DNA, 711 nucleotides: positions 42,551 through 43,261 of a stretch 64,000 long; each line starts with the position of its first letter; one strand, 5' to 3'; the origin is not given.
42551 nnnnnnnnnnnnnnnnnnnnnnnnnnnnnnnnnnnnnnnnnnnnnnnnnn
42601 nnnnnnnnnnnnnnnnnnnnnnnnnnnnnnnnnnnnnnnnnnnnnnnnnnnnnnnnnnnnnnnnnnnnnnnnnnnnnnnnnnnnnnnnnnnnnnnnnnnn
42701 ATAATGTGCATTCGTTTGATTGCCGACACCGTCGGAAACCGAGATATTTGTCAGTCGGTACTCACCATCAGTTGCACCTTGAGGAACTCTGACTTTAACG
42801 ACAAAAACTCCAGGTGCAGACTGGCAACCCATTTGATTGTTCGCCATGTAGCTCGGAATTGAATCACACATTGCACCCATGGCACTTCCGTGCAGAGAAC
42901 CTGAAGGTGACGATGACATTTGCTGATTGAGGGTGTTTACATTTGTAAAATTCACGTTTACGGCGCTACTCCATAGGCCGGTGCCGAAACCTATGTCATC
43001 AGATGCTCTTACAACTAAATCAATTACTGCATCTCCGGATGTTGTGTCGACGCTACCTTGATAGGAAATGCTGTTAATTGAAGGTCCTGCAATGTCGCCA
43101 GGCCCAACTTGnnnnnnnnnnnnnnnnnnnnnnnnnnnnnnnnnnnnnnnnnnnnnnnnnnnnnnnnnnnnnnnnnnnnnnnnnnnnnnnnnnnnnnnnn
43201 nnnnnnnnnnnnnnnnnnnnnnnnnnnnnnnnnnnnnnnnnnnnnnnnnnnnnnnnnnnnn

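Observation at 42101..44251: Sec-signal protein combining a 12-unit RTX Ca2+-binding array with three uncharacterised Cys-pair repeat modules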

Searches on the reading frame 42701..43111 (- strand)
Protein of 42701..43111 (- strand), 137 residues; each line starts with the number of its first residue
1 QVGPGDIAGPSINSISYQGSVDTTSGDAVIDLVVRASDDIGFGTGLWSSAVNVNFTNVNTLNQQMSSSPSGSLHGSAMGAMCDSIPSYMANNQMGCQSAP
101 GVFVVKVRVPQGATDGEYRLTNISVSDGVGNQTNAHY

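Call 14: search_protein_families(library=pfam, alignment_id=A2, max_evalue=10)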
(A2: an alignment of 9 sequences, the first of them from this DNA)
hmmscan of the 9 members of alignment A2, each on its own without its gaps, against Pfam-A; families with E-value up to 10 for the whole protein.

A. member 1, seq(137 aa): 2 families
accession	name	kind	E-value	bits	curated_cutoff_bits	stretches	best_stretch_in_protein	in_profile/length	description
PF25419.1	Ig_PIFI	-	0.016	16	28.2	1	79-128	54-102/130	PIFI-like, immunoglobulin-like domain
PF15418.12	DUF4625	-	0.071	13.8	27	1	103-134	93-123/131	Domain of unknown function (DUF4625)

B. families by the number of members that match (of 9 scanned): 5 families
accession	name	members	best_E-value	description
PF25419.1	Ig_PIFI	3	0.012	PIFI-like, immunoglobulin-like domain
PF23034.1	DUF7035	3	0.058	Domain of unknown function (DUF7035)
PF15418.12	DUF4625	1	0.071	Domain of unknown function (DUF4625)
PF24893.1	DUF7743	1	0.073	Domain of unknown function (DUF7743)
PF11962.13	Peptidase_G2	1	0.14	Peptidase_G2, IMC autoproteolytic cleavage domain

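Call 15: search_solved_structures(query=A2, max_evalue=10, show_alignments=3)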
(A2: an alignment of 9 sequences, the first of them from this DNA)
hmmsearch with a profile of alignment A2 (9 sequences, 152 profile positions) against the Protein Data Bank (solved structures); distinct sequences matched with E-value up to 10: 1.
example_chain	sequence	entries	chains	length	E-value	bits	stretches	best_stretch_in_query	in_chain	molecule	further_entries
6psf_U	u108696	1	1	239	0.017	18.4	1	16-54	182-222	Cadherin-related family member 3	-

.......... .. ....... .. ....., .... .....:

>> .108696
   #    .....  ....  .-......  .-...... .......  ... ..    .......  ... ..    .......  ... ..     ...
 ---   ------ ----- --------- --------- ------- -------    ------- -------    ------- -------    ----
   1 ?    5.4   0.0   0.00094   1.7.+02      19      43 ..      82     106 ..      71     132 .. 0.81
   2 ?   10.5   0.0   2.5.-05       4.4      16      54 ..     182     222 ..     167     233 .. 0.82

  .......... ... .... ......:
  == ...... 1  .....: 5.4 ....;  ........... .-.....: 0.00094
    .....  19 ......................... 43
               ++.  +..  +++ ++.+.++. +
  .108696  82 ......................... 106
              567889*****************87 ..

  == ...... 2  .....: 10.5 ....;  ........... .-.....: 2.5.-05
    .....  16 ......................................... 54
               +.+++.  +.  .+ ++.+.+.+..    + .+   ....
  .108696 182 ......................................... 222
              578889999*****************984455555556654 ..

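Call 18: search_protein_representatives(alignment_id=A2)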
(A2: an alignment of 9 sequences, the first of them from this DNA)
Query: 9 sequences, 152 profile positions. Proteins with E-value up to 0.001 (for the whole library): 1580; up to 1e-10: 463; up to 1e-30: 18. The best 150 are listed.
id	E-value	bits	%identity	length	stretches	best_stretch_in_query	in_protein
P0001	6.1e-171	578.3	-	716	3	3-152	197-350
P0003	4.0e-86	302.9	-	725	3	3-151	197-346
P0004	1.1e-78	278.8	-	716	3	3-149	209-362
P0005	1.4e-74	265.4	-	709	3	3-151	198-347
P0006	5.6e-68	244.0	-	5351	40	2-43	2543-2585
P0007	5.0e-64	231.2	-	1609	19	97-145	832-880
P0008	3.8e-60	218.6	-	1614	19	2-43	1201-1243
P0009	2.6e-46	173.7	-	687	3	3-149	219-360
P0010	1.7e-44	167.8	-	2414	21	2-41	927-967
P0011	1.3e-41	158.4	-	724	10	110-145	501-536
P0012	5.2e-41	156.5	-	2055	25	2-44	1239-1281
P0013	9.9e-41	155.6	-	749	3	2-143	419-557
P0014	2.1e-38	148.0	-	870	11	2-44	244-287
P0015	7.7e-38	146.2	-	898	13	2-47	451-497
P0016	9.1e-35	136.2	-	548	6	1-45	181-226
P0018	8.7e-31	123.3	-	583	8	2-45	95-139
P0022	3.0e-30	121.5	-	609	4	3-145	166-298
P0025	3.0e-29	118.3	-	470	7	3-44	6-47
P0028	1.7e-28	115.9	-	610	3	4-145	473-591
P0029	2.6e-28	115.3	-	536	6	3-46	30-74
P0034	5.2e-27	111.0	-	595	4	1-150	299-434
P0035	1.1e-26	110.0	-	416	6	2-43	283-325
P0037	2.5e-26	108.8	-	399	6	2-50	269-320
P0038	4.6e-26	107.9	-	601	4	91-148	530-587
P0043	7.2e-25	104.0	-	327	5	2-55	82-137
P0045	1.8e-24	102.8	-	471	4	3-144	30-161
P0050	3.5e-24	101.8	-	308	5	92-149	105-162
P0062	3.1e-22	95.5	-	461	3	1-143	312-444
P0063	3.4e-22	95.4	-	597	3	1-143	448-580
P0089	3.9e-20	88.7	-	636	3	2-144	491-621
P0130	7.4e-18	81.3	-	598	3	1-148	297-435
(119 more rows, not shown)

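Call 19: search_protein_families(library=pfam, proteins=[P0003, P0004, P0005, P0009, P0013, P0022, P0028, P0034, P0045, P0062], max_evalue=0.01)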
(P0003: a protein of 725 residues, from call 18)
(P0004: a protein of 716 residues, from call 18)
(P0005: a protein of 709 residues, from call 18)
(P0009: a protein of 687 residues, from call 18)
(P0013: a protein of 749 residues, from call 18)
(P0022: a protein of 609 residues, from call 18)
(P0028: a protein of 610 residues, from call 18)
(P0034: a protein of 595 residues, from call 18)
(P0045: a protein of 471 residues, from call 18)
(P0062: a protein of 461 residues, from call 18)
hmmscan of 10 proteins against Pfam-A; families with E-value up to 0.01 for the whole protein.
P0003 (725 aa): 3 families
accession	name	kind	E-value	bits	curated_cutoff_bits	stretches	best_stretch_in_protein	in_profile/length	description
PF00353.25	HemolysinCabind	-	7.7e-41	138.1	23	8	51-85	2-36/36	RTX calcium-binding nonapeptide repeat (4 copies)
PF23034.1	DUF7035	-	8.5e-06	26.3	27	0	198-259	1-62/137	Domain of unknown function (DUF7035)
PF22367.1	FlgE_3rd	-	0.0081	16.8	27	0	500-566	14-77/121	Flagellar hook protein FlgE, third domain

P0004 (716 aa): 1 family
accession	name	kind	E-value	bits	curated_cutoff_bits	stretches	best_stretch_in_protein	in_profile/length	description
PF00353.25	HemolysinCabind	-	2.5e-21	75.7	23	3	98-131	1-34/36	RTX calcium-binding nonapeptide repeat (4 copies)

P0005 (709 aa): 2 families
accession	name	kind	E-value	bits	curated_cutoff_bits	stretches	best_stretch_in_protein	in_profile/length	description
PF00353.25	HemolysinCabind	-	6.5e-33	112.7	23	6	52-85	2-35/36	RTX calcium-binding nonapeptide repeat (4 copies)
PF15418.12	DUF4625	-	0.0082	16.9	27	0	622-670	63-111/131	Domain of unknown function (DUF4625)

P0009 (687 aa): 3 families
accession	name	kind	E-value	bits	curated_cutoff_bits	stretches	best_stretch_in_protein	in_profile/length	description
PF00353.25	HemolysinCabind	-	4.7e-33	113.2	23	6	45-79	2-36/36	RTX calcium-binding nonapeptide repeat (4 copies)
PF23034.1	DUF7035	-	1.1e-13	51.9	27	0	316-362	65-111/137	Domain of unknown function (DUF7035)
PF24893.1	DUF7743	-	1e-12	48.3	27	0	315-359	50-91/120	Domain of unknown function (DUF7743)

P0013 (749 aa): 5 families
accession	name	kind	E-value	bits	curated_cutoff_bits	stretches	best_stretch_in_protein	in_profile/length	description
PF00353.25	HemolysinCabind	-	5.5e-39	132.1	23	8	54-88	2-36/36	RTX calcium-binding nonapeptide repeat (4 copies)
PF23034.1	DUF7035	-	1.7e-15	57.8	27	0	690-737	65-112/137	Domain of unknown function (DUF7035)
PF24893.1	DUF7743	-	2.5e-13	50.2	27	0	268-327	3-56/120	Domain of unknown function (DUF7743)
PF15418.12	DUF4625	-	9.9e-05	23.1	27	0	677-732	72-124/131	Domain of unknown function (DUF4625)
PF01835.25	MG2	-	0.0051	17.6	32.8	0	653-726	14-87/96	MG2 domain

P0022 (609 aa): 3 families
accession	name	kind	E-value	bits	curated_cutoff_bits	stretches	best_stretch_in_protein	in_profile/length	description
PF00353.25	HemolysinCabind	-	3.7e-19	68.8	23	4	48-82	2-36/36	RTX calcium-binding nonapeptide repeat (4 copies)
PF24893.1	DUF7743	-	7e-11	42.3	27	1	480-596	2-90/120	Domain of unknown function (DUF7743)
PF23034.1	DUF7035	-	0.00031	21.3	27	0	480-519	1-40/137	Domain of unknown function (DUF7035)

P0028 (610 aa): 5 families
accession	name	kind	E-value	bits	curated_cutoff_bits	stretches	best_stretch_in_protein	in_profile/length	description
PF00353.25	HemolysinCabind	-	5.8e-23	80.9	23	4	78-112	2-36/36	RTX calcium-binding nonapeptide repeat (4 copies)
PF24893.1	DUF7743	-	4.4e-13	49.4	27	1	358-453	19-90/120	Domain of unknown function (DUF7743)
PF23034.1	DUF7035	-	1.4e-12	48.3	27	1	335-455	1-109/137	Domain of unknown function (DUF7035)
PF23033.1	DUF7034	-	2.4e-09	37.8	27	0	340-465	1-111/119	Domain of unknown function (DUF7034)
PF15418.12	DUF4625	-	5e-07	30.5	27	0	333-452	7-123/131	Domain of unknown function (DUF4625)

P0034 (595 aa): 4 families
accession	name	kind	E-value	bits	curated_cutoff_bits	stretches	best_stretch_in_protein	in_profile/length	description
PF00353.25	HemolysinCabind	-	3.8e-17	62.4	23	3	43-77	2-36/36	RTX calcium-binding nonapeptide repeat (4 copies)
PF24893.1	DUF7743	-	1.7e-12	47.6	27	1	449-566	3-86/120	Domain of unknown function (DUF7743)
PF23034.1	DUF7035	-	3.8e-10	40.4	27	0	239-286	64-111/137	Domain of unknown function (DUF7035)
PF12245.14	Big_3_2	-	0.0026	18.4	23.3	0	270-284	101-116/122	Bacterial Ig-like domain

P0045 (471 aa): 4 families
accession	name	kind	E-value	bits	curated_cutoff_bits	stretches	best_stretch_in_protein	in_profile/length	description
PF24893.1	DUF7743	-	1.5e-13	50.9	27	1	368-462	21-92/120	Domain of unknown function (DUF7743)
PF23034.1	DUF7035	-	0.00033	21.2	27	0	184-224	1-41/137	Domain of unknown function (DUF7035)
PF19077.6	Big_13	-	0.00043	21.2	27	0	424-459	60-92/102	Bacterial Ig-like domain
PF01835.25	MG2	-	0.0042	17.8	32.8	0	424-451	57-81/96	MG2 domain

P0062 (461 aa): 3 families
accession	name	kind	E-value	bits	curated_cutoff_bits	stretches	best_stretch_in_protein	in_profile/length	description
PF24893.1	DUF7743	-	1.6e-14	54.1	27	2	316-452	3-94/120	Domain of unknown function (DUF7743)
PF23034.1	DUF7035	-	4.1e-10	40.3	27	0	316-377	2-63/137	Domain of unknown function (DUF7035)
PF23033.1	DUF7034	-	0.00095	19.8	27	0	320-355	1-34/119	Domain of unknown function (DUF7034)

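Call 20: search_protein_families(library=pfam, proteins=[P0011, P0014, P0016, P0018, P0025, P0029, P0035, P0037, P0043, P0050], max_evalue=0.01)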
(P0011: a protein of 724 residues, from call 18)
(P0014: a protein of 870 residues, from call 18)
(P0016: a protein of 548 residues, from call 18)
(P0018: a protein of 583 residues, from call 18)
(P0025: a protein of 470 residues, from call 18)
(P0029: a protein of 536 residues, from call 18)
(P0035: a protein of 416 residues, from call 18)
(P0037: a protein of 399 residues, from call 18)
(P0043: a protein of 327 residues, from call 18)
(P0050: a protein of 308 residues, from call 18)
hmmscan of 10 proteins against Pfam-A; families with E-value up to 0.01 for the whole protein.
P0011 (724 aa): 5 families
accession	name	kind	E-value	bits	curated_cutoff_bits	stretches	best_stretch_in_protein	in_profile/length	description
PF24893.1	DUF7743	-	1.3e-32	112.5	27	5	19-132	2-89/120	Domain of unknown function (DUF7743)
PF23034.1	DUF7035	-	2.3e-20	73.5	27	0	563-670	5-105/137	Domain of unknown function (DUF7035)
PF06314.16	ADC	-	6.3e-12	45.9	29.8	0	13-69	166-222/238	Acetoacetate decarboxylase (ADC)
PF01835.25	MG2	-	2e-09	38.1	32.8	0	233-255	58-80/96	MG2 domain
PF13115.11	YtkA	-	2.8e-09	37.9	25.9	0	232-254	64-83/85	YtkA-like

P0014 (870 aa): 9 families
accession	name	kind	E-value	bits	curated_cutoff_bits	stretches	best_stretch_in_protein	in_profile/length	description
PF23034.1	DUF7035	-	2e-62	209.8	27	6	246-352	1-107/137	Domain of unknown function (DUF7035)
PF24893.1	DUF7743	-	4e-58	194.8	27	6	474-585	2-94/120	Domain of unknown function (DUF7743)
PF23033.1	DUF7034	-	1.5e-27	96.6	27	2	479-595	1-113/119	Domain of unknown function (DUF7034)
PF17210.9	SdrD_B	-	2.4e-14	53.9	29.7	1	379-464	6-92/112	SdrD B-like domain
PF01835.25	MG2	-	3.9e-08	34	32.8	0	798-821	57-80/96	MG2 domain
PF02494.22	HYR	-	5.3e-07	30.3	21.7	0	474-518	1-44/81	HYR domain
PF17957.7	Big_7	-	0.00062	20.8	24.1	0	746-769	12-34/70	Bacterial Ig domain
PF13620.12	CarboxypepD_reg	-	0.001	19.8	32.3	0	391-441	8-58/82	Carboxypeptidase regulatory-like domain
PF16557.11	CUTL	-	0.0025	18.6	25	0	289-311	49-71/72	CUT1-like DNA-binding domain of SATB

P0016 (548 aa): 6 families
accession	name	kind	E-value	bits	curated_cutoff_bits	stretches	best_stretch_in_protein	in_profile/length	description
PF24893.1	DUF7743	-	2.4e-28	98.7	27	3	60-167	3-93/120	Domain of unknown function (DUF7743)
PF23034.1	DUF7035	-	2.6e-24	86.3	27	3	310-418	2-111/137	Domain of unknown function (DUF7035)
PF23033.1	DUF7034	-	1.2e-16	61.4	27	2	189-305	1-115/119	Domain of unknown function (DUF7034)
PF03160.20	Calx-beta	-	1.1e-11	45.3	27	1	453-547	23-118/119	Calx-beta domain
PF25457.1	IRF-2BP1_2_M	-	1.9e-06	27.8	23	0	104-170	93-158/162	IRF-2BP1/2 middle domain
PF01835.25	MG2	-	0.00055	20.7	32.8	0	377-400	56-79/96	MG2 domain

P0018 (583 aa): 6 families
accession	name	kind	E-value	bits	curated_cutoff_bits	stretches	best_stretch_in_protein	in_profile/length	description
PF24893.1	DUF7743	-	8.7e-16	58.2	27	2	252-334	18-90/120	Domain of unknown function (DUF7743)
PF17957.7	Big_7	-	2.6e-11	44.4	24.1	0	253-277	17-40/70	Bacterial Ig domain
PF23034.1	DUF7035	-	1.4e-09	38.6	27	0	465-567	2-109/137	Domain of unknown function (DUF7035)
PF13115.11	YtkA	-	6.9e-09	36.7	25.9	0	105-187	7-83/85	YtkA-like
PF01835.25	MG2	-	1e-06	29.4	32.8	0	381-430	34-80/96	MG2 domain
PF01483.27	P_proprotein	-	0.00012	22.5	21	0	500-568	12-85/86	Proprotein convertase P-domain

P0025 (470 aa): 6 families
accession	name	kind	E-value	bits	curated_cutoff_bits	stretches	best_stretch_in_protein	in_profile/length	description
PF23034.1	DUF7035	-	2.9e-28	99.1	27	3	137-245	1-110/137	Domain of unknown function (DUF7035)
PF24893.1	DUF7743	-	1.3e-14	54.4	27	2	265-372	2-92/120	Domain of unknown function (DUF7743)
PF23033.1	DUF7034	-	3.3e-13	50.3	27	1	142-238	1-95/119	Domain of unknown function (DUF7034)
PF01835.25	MG2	-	3.1e-08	34.3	32.8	0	203-234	54-83/96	MG2 domain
PF15418.12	DUF4625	-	1.2e-06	29.3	27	0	195-239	78-121/131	Domain of unknown function (DUF4625)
PF20009.4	GEVED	-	0.0065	17.7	24.4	0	193-228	12-50/78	GEVED domain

P0029 (536 aa): 5 families
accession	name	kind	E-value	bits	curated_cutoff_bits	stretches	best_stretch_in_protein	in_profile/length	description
PF24893.1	DUF7743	-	6.2e-33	113.5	27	3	31-140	2-95/120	Domain of unknown function (DUF7743)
PF23034.1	DUF7035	-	1.3e-17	64.6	27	3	32-139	2-111/137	Domain of unknown function (DUF7035)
PF23033.1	DUF7034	-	7.8e-12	45.9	27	0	160-277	1-117/119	Domain of unknown function (DUF7034)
PF01835.25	MG2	-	1.2e-06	29.2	32.8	0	93-122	51-80/96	MG2 domain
PF13115.11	YtkA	-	5.4e-05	24.2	25.9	0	338-368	55-82/85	YtkA-like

P0035 (416 aa): 7 families
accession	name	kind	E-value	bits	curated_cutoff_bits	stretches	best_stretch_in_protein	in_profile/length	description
PF24893.1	DUF7743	-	1.5e-13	50.9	27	2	155-268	3-93/120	Domain of unknown function (DUF7743)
PF01835.25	MG2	-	3.7e-11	43.7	32.8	0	332-385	34-83/96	MG2 domain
PF23034.1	DUF7035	-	8.5e-11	42.5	27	1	155-267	2-109/137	Domain of unknown function (DUF7035)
PF19077.6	Big_13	-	7e-08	33.3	27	0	232-268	61-96/102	Bacterial Ig-like domain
PF01483.27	P_proprotein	-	8.1e-06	26.3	21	0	67-134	13-79/86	Proprotein convertase P-domain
PF22058.2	X25_BaPul_like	-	0.00027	21.4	27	0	358-373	30-45/87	Pullulanase X25 domain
PF20009.4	GEVED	-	0.0003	22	24.4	0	223-252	22-51/78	GEVED domain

P0037 (399 aa): 5 families
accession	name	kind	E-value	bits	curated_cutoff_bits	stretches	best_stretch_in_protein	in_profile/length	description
PF23034.1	DUF7035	-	6e-25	88.4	27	3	271-382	1-110/137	Domain of unknown function (DUF7035)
PF24893.1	DUF7743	-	3.8e-20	72.2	27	3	272-382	3-93/120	Domain of unknown function (DUF7743)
PF23033.1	DUF7034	-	2.8e-07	31.2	27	0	276-393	1-113/119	Domain of unknown function (DUF7034)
PF12245.14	Big_3_2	-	0.003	18.2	23.3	0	353-384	89-118/122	Bacterial Ig-like domain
PF11913.13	DUF3431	-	0.0067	16.6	25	0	226-261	65-100/219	Protein of unknown function (DUF3431)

P0043 (327 aa): 10 families
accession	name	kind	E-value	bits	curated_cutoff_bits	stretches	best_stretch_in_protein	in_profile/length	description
PF23034.1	DUF7035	-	1.9e-21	77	27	3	85-217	2-129/137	Domain of unknown function (DUF7035)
PF24893.1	DUF7743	-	2.2e-18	66.5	27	2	84-197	2-91/120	Domain of unknown function (DUF7743)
PF01835.25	MG2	-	7.6e-13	49.1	32.8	1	132-190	35-81/96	MG2 domain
PF15418.12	DUF4625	-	9.5e-09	36.1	27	0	278-326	75-122/131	Domain of unknown function (DUF4625)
PF09608.15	Alph_Pro_TM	-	3.9e-07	30.5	24.5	0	162-188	147-173/227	Putative transmembrane protein (Alph_Pro_TM)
PF24000.1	DUF7316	-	3.8e-06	27.9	27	0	132-155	10-25/78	Family of unknown function (DUF7316)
PF01483.27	P_proprotein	-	1.1e-05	25.9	21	0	133-182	18-67/86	Proprotein convertase P-domain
PF20009.4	GEVED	-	7.5e-05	23.9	24.4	0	150-181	15-49/78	GEVED domain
PF16760.10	CBM53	-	0.0011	19.6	27.6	0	158-174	36-52/57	Starch/carbohydrate-binding module (family 53)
PF17048.11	Ceramidse_alk_C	-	0.0086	16.3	30.5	0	141-181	60-99/169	Neutral/alkaline non-lysosomal ceramidase, C-terminal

P0050 (308 aa): 6 families
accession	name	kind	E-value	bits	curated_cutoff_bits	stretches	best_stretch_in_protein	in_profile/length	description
PF23033.1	DUF7034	-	3.6e-08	34.1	27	0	60-176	1-115/119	Domain of unknown function (DUF7034)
PF23034.1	DUF7035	-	4.9e-06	27.1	27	0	56-164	2-111/137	Domain of unknown function (DUF7035)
PF01483.27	P_proprotein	-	7.8e-06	26.3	21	0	83-161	4-83/86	Proprotein convertase P-domain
PF23560.1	GBD_Hemicentin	-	5e-05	23.6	27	0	91-146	33-84/100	Hemicentin galactose-binding domain-like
PF20009.4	GEVED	-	0.0011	20.2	24.4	0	119-147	23-51/78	GEVED domain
PF17957.7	Big_7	-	0.0026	18.8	24.1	0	203-225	16-37/70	Bacterial Ig domain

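Call 64: find_encoding_contigs(protein=P0004, flank=6000, max_places=2)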
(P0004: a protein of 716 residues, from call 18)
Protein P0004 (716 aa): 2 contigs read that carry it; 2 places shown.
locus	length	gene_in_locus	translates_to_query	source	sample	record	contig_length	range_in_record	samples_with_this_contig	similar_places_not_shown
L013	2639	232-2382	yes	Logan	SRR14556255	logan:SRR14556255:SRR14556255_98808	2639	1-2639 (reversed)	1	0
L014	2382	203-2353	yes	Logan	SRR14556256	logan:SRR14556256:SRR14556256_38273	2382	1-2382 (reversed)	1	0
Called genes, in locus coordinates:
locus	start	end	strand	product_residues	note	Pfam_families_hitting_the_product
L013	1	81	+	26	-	?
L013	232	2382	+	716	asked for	PF00353:HemolysinCabind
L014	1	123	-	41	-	?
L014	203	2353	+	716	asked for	PF00353:HemolysinCabind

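Call 65: find_encoding_contigs(protein=P0003, flank=6000, max_places=2)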
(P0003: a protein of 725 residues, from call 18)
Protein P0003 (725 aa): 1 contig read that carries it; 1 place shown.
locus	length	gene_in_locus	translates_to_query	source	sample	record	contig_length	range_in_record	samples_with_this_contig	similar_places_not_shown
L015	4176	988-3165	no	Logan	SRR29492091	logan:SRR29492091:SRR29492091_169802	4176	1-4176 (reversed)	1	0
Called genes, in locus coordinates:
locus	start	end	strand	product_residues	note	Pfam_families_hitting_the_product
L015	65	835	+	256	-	PF24827:AstE_AspA_cat (faint), PF00246:Peptidase_M14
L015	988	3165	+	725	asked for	PF00353:HemolysinCabind, PF23034:DUF7035 (faint)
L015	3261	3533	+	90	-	PF01197:Ribosomal_L31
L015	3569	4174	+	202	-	?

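Call 66: find_encoding_contigs(protein=P0009, flank=6000, max_places=2)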
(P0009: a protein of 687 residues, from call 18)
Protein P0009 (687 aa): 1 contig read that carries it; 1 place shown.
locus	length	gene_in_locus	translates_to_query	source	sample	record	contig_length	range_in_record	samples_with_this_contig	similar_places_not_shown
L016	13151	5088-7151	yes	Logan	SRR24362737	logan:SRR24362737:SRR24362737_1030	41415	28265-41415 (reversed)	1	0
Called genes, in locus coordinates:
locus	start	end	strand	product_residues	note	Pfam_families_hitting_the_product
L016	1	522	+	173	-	?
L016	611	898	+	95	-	PF07883:Cupin_2 (weak)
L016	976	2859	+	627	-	PF16177:ACAS_N, PF00501:AMP-binding, PF13193:AMP-binding_C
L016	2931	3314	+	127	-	PF01050:MannoseP_isomer (weak), PF02311:AraC_binding (faint), PF07883:Cupin_2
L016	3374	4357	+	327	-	PF08240:ADH_N, PF00107:ADH_zinc_N, PF13602:ADH_zinc_N_2 (weak)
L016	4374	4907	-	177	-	PF05962:HutD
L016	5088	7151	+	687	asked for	PF00353:HemolysinCabind, PF23034:DUF7035 (faint), PF24893:DUF7743 (faint)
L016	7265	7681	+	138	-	PF19850:DUF6325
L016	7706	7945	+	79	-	PF09851:SHOCT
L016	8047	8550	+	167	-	PF02142:MGS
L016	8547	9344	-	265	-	PF00106:adh_short, PF08659:KR (weak), PF13561:adh_short_C2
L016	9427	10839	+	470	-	PF00390:malic, PF00208:ELFV_dehydrog (faint), PF03949:Malic_M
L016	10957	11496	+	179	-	PF04264:YceI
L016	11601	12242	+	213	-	PF01323:DSBA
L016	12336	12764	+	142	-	PF01967:MoaC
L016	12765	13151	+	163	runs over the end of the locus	PF00994:MoCF_biosynth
